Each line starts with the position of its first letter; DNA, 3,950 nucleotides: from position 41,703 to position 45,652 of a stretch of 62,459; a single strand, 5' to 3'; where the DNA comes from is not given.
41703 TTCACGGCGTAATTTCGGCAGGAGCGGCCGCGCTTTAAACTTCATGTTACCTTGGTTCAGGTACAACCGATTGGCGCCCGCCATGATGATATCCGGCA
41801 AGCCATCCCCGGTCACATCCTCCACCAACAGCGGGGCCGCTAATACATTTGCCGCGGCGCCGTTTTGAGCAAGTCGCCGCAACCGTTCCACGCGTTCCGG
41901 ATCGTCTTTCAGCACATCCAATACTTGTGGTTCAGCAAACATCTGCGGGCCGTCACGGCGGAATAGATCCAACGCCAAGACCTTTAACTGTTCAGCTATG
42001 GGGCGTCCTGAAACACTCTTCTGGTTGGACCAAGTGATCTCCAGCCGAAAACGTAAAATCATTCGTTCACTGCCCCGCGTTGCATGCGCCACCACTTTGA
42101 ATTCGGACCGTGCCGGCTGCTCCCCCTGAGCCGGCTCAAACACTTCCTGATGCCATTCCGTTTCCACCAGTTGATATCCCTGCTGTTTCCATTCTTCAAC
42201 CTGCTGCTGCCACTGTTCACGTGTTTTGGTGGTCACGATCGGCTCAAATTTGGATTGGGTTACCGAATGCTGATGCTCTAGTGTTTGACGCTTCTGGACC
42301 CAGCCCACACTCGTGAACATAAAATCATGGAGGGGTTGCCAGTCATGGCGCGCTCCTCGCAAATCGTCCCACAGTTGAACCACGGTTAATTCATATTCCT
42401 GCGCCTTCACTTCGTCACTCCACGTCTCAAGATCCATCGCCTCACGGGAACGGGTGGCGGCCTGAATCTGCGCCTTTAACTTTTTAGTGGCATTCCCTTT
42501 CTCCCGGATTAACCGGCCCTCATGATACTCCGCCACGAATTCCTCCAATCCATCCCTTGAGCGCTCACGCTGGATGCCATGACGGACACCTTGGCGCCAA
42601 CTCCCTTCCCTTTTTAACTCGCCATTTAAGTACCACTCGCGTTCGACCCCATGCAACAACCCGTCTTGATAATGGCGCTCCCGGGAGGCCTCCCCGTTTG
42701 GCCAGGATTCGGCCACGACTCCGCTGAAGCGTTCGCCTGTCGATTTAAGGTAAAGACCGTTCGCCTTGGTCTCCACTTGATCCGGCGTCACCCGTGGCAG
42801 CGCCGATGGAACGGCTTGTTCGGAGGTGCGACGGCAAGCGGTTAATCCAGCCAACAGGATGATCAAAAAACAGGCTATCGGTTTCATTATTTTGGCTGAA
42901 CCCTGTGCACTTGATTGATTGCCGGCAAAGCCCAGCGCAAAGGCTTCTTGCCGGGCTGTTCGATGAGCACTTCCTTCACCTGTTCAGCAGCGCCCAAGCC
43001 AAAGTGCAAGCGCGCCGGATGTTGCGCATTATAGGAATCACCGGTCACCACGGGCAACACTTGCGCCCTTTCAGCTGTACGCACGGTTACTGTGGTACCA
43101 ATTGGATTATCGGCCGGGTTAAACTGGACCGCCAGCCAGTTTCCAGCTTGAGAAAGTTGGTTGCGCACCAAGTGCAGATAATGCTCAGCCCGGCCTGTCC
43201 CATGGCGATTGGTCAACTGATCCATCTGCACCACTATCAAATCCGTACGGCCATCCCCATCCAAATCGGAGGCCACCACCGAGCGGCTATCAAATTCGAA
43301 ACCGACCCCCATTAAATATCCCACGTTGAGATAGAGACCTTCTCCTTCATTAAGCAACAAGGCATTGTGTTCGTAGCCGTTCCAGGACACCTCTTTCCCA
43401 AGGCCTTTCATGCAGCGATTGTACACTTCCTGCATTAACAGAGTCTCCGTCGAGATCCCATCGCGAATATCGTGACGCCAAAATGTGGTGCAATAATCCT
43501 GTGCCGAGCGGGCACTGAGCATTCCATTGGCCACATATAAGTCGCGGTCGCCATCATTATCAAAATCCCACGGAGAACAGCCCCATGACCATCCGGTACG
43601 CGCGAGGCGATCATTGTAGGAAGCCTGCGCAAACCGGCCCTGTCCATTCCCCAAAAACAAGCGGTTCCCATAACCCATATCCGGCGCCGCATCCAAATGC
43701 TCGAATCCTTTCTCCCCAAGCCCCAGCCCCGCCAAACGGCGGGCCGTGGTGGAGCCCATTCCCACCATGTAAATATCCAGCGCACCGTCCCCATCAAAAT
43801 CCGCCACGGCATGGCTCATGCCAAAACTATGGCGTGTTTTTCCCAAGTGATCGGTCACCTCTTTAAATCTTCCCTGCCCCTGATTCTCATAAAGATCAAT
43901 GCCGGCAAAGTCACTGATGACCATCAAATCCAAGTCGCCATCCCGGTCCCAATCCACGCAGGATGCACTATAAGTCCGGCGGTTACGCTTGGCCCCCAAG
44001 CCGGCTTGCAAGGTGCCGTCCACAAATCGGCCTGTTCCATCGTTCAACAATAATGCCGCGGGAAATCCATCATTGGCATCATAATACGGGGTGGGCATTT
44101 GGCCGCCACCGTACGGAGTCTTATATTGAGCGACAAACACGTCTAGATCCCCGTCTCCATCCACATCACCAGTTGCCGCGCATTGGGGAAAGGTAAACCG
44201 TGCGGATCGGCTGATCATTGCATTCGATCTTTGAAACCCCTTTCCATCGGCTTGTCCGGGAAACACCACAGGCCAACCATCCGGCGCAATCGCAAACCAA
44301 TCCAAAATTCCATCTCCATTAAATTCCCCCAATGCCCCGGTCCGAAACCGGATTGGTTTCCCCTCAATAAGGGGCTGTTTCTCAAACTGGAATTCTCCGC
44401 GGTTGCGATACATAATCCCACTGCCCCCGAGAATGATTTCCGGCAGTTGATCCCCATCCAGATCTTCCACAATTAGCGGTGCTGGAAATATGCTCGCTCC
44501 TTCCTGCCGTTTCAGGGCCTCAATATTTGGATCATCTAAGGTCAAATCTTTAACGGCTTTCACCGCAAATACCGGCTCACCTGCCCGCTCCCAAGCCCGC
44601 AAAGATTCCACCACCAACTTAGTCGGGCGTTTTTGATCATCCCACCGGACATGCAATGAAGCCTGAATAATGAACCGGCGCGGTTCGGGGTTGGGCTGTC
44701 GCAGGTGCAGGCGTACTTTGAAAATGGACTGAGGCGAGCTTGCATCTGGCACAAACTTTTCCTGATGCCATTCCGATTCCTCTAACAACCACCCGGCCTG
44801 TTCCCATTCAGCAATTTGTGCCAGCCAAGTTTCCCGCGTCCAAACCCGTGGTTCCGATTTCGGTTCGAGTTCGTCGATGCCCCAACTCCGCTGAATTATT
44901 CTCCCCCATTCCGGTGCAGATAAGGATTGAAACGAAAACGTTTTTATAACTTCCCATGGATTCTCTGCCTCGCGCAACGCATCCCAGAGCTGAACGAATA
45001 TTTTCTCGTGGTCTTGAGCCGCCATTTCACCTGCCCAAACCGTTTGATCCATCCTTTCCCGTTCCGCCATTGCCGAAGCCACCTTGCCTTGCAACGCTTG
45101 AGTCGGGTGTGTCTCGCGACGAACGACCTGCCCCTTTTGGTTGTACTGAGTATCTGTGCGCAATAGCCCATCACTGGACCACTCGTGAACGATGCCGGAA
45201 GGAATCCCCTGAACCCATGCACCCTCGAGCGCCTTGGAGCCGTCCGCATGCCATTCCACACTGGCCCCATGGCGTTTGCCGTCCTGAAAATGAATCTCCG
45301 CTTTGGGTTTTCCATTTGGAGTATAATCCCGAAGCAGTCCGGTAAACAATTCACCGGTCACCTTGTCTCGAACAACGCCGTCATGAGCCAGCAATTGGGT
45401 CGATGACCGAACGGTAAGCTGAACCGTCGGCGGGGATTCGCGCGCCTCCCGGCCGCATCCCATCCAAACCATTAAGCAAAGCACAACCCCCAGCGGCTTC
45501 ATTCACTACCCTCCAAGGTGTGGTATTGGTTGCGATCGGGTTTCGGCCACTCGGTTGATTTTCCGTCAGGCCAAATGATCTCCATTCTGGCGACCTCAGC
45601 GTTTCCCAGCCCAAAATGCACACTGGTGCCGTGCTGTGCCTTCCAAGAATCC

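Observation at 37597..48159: Tandem array of four translationally coupled ~880-aa MORN / FG-GAP(VCBS) / UnbV-ASPIC lipoprotein paralogs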

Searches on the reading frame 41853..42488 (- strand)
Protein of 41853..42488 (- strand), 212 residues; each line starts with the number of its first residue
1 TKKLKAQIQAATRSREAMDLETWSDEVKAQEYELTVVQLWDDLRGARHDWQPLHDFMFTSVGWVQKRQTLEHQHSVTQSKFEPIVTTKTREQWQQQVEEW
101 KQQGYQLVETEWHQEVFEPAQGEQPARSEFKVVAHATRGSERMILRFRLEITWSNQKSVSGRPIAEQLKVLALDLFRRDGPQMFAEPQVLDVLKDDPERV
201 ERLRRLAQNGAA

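Call 39: search_protein_families(library=pfam, alignment_id=A2, max_evalue=1)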
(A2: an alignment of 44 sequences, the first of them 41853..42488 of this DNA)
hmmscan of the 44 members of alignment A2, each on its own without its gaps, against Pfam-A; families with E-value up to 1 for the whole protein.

A. member 1, window:41853-42488:- (212 aa): 2 families
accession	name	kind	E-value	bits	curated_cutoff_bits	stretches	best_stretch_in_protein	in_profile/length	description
PF17660.6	BTRD1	-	0.0094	16.3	23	0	89-108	11-30/50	Polyglycine hydrolase-like, structural repeat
PF13663.11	DUF4148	-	0.011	16.6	27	1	85-107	33-55/62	Domain of unknown function (DUF4148)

B. families by the number of members that match (of 44 scanned): 18 families
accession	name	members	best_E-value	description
PF17660.6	BTRD1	1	0.0094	Polyglycine hydrolase-like, structural repeat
PF13663.11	DUF4148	1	0.011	Domain of unknown function (DUF4148)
PF12472.13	DUF3693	1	0.036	Phage related protein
PF09728.14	Taxilin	1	0.052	Myosin-like coiled-coil protein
PF07085.17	DRTGG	1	0.072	DRTGG domain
PF00607.25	Gag_p24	1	0.098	gag protein p24 N-terminal domain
PF13783.11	DUF4177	1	0.12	Domain of unknown function (DUF4177)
PF23044.1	SH3-C_UBE2O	1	0.13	UBE2O, ubiquitin binding SH3-C domain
PF03997.17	VPS28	1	0.14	VPS28 protein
PF12350.13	CTK3_C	1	0.2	CTD kinase subunit gamma CTK3 C-terminus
PF10274.15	ParcG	1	0.2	Parkin co-regulated protein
PF14550.11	Peptidase_S78_2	1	0.21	Putative phage serine protease XkdF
PF19595.4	DUF6100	1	0.21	Family of unknown function (DUF6100)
PF17675.6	APG6_N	1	0.22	Apg6 coiled-coil region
PF19950.4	DUF6412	1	0.26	Family of unknown function (DUF6412)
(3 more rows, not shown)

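Call 42: predict_structure(alignment_id=A2)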
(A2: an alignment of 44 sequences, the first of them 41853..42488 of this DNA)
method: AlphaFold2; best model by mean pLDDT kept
length: 212 residues; sequences in the alignment: 44
mean_pLDDT: 95.2   pTM: 0.82
mean pLDDT of the five models: 95.2, 95.0, 94.8, 94.2, 93.2
residues with pLDDT >= 90: 189; 70-90: 21; 50-70: 1; < 50: 1
segments of 3 or more residues with pLDDT < 50: none
pLDDT, mean of each block of 10 residues (from residue 1): 96 96 96 98 96 98 97 97 97 98 97 98 98 97 98 97 98 97 80 86 92 54
secondary structure, 60 per line:
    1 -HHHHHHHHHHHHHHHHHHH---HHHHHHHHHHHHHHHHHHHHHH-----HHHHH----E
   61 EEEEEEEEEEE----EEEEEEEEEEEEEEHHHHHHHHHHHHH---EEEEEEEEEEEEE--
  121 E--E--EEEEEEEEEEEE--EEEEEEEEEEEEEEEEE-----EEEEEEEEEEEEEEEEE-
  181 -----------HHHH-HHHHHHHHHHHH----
elements in order: H2-20 H24-45 H51-55 E60-71 E76-89 H90-102 E106-118 E127-138 E141-157 E163-179 H192-195 H197-208

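Call 44: fold_search(model_id=the predicted structure, library=pdb)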
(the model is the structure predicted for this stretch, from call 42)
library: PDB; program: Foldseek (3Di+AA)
matches with E <= 10: 1070; with E <= 0.001: 4
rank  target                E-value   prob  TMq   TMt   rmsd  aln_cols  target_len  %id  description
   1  9bpo_A                2.8e-04  1.00  0.45  0.52  10.2       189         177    8  Structure of the self-association domain of LDB2 (released 2025-03-19)
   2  9bpo_C                4.2e-04  1.00  0.40  0.47  11.9       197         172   10  Structure of the self-association domain of LDB2 (released 2025-03-19)
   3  9bpo_D                4.7e-04  1.00  0.41  0.49  11.4       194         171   10  Structure of the self-association domain of LDB2 (released 2025-03-19)
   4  9czs_B                9.0e-04  1.00  0.44  0.54   8.7       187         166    9  Structure of the self-association domain of LDB2 (released 2025-08-13)
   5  6s9s_A                1.2e-03  1.00  0.40  0.48  10.0       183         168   10  Dimerization domain of Xenopus laevis LDB1 in complex with darpin 10 (released 2019-10-09)
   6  9ozv_A                2.1e-03  1.00  0.45  0.51   8.3       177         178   11  Structure of the self-association domain of LDB2 (released 2025-07-30)
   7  8hib_V                2.4e-03  1.00  0.40  0.39  11.6       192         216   10  The crystal structure of Pygo2-LDB1-SSBP2 triple complex (released 2023-11-22)
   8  3ef8_A                2.9e-03  1.00  0.46  0.62   8.1       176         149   15  Crystal structure of Putative Scytalone Dehydratase (YP_496742.1) from NOVOSPHINGOBIUM AROMATICIVORANS DSM 12444 at 1. (released 2008-09-30)
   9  6s9t_A                2.9e-03  1.00  0.37  0.45  10.8       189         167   10  Dimerization domain of Xenopus laevis LDB1 in complex with darpin 3 (released 2019-10-09)
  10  3rob_A                5.6e-03  1.00  0.43  0.64   4.1       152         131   14  The crystal structure of a conserved protein from Planctomyces limnophilus DSM 3776 (released 2011-05-11)
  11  2bmo_B                5.6e-03  0.99  0.34  0.36  10.3       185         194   14  The Crystal Structure of Nitrobenzene Dioxygenase (released 2005-05-04)
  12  9ozv_B                6.2e-03  1.00  0.45  0.51  10.1       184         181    9  Structure of the self-association domain of LDB2 (released 2025-07-30)
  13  3er7_A                6.2e-03  1.00  0.34  0.52   5.0       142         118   10  Crystal structure of NTF2-like protein of unknown function (YP_001812677.1) from EXIGUOBACTERIUM SP. 255-15 at 1.50 A  (released 2008-10-14)
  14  1ndo_B                6.6e-03  1.00  0.40  0.43  10.1       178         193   13  NAPHTHALENE 1,2-DIOXYGENASE (released 1999-03-23)
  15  3er7_B                6.6e-03  0.99  0.31  0.45   9.2       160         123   12  Crystal structure of NTF2-like protein of unknown function (YP_001812677.1) from EXIGUOBACTERIUM SP. 255-15 at 1.50 A  (released 2008-10-14)
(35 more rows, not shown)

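Call 46: search_protein_representatives(alignment_id=A2)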
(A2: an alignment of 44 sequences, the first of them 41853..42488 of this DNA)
Query: 44 sequences, 200 profile positions. Proteins with E-value up to 0.001 (for the whole library): 689; up to 1e-10: 551; up to 1e-30: 296. The best 150 are listed.
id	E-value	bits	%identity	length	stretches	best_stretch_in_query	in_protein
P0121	2.0e-65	236.4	-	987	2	3-184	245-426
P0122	4.7e-62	225.5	-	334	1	3-194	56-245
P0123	6.9e-61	221.7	-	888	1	2-198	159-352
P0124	7.8e-61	221.5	-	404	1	3-195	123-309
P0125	8.4e-61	221.4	-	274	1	5-195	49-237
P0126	9.2e-61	221.2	-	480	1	3-197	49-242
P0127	1.8e-60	220.3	-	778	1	2-197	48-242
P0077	2.1e-60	220.1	-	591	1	2-198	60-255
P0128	8.0e-60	218.2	-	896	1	6-198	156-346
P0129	1.6e-59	217.2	-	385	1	3-192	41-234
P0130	2.5e-59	216.5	-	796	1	5-195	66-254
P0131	4.1e-59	215.9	-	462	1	7-197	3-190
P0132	4.5e-59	215.7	-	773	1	6-196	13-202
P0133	8.7e-59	214.8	-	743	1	6-192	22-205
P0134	1.4e-58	214.1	-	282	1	4-197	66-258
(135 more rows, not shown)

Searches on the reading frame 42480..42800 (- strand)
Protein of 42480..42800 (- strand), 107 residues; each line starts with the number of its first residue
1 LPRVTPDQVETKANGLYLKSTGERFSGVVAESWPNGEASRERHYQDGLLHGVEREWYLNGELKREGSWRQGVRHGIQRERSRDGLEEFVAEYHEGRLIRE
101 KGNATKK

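Call 61: search_protein_families(library=pfam, alignment_id=A3, max_evalue=1)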
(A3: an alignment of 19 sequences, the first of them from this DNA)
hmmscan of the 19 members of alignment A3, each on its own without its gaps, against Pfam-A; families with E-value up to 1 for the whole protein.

A. member 1, seq(107 aa): 3 families
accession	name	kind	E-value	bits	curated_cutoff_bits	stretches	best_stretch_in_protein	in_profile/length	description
PF07661.19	MORN_2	-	5.1e-05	23.5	29.6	1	49-68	1-20/22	MORN repeat variant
PF02493.26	MORN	-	0.048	14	22.5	1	65-75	2-12/23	MORN repeat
PF12091.13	DUF3567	-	0.12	13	25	1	52-93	40-79/89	Protein of unknown function (DUF3567)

B. families by the number of members that match (of 19 scanned): 6 families
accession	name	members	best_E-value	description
PF07661.19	MORN_2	19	1.2e-12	MORN repeat variant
PF02493.26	MORN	10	6.4e-06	MORN repeat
PF12091.13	DUF3567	2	0.12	Protein of unknown function (DUF3567)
PF10488.14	PP1c_bdg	1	0.018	Phosphatase-1 catalytic subunit binding region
PF15541.11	Ntox4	1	0.13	Bacterial toxin 4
PF07202.18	Tcp10_C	1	0.36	T-complex protein 10 C-terminus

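Call 62: search_solved_structures(query=A3, max_evalue=1)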
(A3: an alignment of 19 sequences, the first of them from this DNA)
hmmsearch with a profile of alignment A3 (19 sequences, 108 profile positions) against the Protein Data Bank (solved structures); distinct sequences matched with E-value up to 1: 5.
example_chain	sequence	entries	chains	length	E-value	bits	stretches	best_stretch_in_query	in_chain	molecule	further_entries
1muf_A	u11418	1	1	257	0.00057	22.7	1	44-101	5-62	SET9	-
1n6c_A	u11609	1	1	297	0.00073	22.4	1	43-101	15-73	SET domain-containing protein 7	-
1h3i_A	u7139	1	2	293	0.00074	22.4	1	43-101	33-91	HISTONE H3 LYSINE 4 SPECIFIC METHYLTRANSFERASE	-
1mt6_A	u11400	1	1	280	0.00079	22.3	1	43-101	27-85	SET9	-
11zv_B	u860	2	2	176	0.39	13.6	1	55-96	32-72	RBD minibinder 11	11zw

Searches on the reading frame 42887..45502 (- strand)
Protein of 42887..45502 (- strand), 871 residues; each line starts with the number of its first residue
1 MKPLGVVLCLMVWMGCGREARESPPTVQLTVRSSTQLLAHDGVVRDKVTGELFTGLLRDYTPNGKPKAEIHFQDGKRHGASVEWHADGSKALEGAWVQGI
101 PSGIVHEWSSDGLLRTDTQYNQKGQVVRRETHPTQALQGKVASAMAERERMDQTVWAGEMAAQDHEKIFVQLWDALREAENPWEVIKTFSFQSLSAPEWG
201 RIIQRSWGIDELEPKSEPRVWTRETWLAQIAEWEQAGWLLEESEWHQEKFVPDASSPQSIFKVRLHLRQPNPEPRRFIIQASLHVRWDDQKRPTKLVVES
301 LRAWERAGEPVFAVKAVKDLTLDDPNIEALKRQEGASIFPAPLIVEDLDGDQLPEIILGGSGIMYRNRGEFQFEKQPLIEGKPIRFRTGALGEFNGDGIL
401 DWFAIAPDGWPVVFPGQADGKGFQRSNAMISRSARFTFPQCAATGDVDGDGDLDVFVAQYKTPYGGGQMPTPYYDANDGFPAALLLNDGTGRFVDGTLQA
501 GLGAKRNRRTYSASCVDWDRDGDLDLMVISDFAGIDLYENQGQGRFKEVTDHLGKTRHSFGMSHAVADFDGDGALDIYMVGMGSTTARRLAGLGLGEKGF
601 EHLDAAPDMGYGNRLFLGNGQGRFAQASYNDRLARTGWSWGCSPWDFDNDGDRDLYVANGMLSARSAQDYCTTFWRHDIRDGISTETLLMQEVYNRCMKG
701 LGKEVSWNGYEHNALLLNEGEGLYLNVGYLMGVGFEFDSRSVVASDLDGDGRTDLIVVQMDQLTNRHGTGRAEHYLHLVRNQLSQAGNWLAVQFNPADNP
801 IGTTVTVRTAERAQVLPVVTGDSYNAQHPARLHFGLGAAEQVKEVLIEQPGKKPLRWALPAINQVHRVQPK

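Call 5: search_protein_families(library=pfam, proteins=[window:42887-45502:-], max_evalue=0.01)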
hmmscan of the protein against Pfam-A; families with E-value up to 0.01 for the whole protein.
window:42887-45502:- (871 aa): 3 families
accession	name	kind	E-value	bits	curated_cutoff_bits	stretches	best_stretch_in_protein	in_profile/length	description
PF13517.12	FG-GAP_3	-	1.1e-38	132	26.9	6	517-578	1-60/61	FG-GAP-like repeat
PF01839.29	FG-GAP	-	3.1e-15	56.1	22.1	1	740-757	3-20/37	FG-GAP repeat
PF07593.17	UnbV_ASPIC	-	1.4e-11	44.6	23.4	1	801-865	2-66/68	ASPIC and UnbV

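Call 6: search_protein_families(library=ncbifam, proteins=[window:42887-45502:-], max_evalue=0.01)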
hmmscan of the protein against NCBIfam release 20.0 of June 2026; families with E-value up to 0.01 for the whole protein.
window:42887-45502:- (871 aa): 1 family
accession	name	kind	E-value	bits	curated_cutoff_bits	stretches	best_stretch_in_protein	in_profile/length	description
NF033566.1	adhes_LIC20035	equivalog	0.00036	19.5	250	1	45-126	184-266/434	LIC20035 family adhesin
